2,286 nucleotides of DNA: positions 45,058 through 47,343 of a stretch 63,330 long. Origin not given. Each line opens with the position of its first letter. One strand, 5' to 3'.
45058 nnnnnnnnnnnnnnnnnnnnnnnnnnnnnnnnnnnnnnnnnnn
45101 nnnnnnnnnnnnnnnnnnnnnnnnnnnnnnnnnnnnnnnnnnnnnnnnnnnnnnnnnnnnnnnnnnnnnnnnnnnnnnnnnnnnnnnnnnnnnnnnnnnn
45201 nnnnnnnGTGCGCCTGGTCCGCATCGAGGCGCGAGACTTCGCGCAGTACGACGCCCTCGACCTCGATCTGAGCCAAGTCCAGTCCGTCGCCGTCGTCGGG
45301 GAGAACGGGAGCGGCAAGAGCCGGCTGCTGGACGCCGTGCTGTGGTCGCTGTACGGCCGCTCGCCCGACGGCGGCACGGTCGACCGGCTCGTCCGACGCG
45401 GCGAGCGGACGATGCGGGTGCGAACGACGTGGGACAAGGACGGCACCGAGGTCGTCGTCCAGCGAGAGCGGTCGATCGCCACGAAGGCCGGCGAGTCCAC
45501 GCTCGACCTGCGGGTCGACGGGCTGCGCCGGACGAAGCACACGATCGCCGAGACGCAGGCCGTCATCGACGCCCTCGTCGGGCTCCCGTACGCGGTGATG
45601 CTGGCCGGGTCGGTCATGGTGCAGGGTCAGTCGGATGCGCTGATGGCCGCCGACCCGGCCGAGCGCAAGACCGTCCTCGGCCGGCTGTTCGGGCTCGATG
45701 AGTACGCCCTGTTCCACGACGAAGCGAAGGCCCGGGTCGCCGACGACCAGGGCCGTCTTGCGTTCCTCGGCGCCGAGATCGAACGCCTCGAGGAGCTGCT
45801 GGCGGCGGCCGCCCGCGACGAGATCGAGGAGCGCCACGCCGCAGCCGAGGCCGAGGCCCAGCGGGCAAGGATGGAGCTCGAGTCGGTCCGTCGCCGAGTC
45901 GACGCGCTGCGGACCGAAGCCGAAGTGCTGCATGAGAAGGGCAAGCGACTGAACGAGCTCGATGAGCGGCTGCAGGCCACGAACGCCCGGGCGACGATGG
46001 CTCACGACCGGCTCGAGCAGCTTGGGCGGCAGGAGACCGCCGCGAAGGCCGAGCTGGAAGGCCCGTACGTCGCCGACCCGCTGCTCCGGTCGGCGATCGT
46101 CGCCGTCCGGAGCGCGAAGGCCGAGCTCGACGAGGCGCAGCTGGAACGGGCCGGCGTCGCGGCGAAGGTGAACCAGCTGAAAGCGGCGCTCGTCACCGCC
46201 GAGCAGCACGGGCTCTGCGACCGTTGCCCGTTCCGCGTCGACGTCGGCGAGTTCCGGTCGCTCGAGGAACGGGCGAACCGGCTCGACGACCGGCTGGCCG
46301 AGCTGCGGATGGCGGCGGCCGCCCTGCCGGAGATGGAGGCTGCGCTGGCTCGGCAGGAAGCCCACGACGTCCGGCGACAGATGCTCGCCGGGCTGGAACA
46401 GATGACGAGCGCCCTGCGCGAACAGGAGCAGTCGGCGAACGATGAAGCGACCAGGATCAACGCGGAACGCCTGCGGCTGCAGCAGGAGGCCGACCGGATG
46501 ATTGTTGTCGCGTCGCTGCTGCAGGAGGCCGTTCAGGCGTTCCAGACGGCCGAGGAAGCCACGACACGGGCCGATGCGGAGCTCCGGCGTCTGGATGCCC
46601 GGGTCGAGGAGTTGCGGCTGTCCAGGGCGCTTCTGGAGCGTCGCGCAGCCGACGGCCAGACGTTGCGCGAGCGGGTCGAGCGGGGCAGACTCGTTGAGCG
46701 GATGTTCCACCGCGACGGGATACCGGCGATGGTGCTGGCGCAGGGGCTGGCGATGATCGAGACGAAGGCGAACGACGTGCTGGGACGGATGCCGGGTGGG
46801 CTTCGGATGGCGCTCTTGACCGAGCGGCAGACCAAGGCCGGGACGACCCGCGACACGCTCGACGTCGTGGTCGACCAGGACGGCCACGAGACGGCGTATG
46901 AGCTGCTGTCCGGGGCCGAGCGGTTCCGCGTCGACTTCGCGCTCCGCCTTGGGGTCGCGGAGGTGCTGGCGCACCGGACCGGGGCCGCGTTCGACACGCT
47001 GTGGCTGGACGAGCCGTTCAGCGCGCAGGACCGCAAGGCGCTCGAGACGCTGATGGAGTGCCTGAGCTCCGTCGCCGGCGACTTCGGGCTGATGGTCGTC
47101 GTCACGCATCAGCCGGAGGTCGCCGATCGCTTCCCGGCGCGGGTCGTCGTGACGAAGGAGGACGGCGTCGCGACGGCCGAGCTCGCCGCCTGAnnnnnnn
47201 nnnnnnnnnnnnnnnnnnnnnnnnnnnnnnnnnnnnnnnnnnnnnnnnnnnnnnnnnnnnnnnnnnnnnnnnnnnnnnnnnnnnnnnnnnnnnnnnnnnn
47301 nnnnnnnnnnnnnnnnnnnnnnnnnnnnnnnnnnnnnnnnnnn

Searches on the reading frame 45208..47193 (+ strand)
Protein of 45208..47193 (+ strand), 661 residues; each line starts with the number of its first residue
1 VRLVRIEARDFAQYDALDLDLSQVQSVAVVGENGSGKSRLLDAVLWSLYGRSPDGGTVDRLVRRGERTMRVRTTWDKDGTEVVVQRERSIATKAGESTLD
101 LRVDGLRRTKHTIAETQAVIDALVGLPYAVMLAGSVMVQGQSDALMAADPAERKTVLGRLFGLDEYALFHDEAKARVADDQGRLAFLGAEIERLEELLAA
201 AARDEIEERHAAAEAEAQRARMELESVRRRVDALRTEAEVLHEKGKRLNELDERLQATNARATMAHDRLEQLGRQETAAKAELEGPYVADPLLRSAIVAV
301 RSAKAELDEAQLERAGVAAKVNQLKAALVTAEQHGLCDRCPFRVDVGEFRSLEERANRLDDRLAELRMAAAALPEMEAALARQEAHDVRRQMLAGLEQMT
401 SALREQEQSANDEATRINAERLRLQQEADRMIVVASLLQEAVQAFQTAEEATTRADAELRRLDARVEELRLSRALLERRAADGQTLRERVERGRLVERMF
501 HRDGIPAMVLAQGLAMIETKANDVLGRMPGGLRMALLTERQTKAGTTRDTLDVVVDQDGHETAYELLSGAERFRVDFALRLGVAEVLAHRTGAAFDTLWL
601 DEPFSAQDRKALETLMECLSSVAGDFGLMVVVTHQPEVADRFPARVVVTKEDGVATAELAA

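Call 63: search_protein_families(library=pfam, proteins=[window:45208-47193:+], max_evalue=0.001)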
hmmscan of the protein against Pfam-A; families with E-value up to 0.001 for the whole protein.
window:45208-47193:+ (661 aa): 5 families
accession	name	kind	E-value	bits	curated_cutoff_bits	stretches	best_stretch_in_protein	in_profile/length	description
PF13476.12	AAA_23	-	6.4e-12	47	27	1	6-228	2-190/201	AAA domain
PF02463.25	SMC_N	-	3.6e-09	36.8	40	1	3-651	2-215/220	RecF/RecN/SMC N terminal domain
PF13558.12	SbcC_Walker_B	-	8.6e-07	29.6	27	1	557-619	19-88/90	SbcC/RAD50-like, Walker B motif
PF13555.12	AAA_29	-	3.9e-05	23.8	27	1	12-50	10-48/61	P-loop containing region of AAA domain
PF00005.33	ABC_tran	-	0.0001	23.4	25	1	15-58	2-42/137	ABC transporter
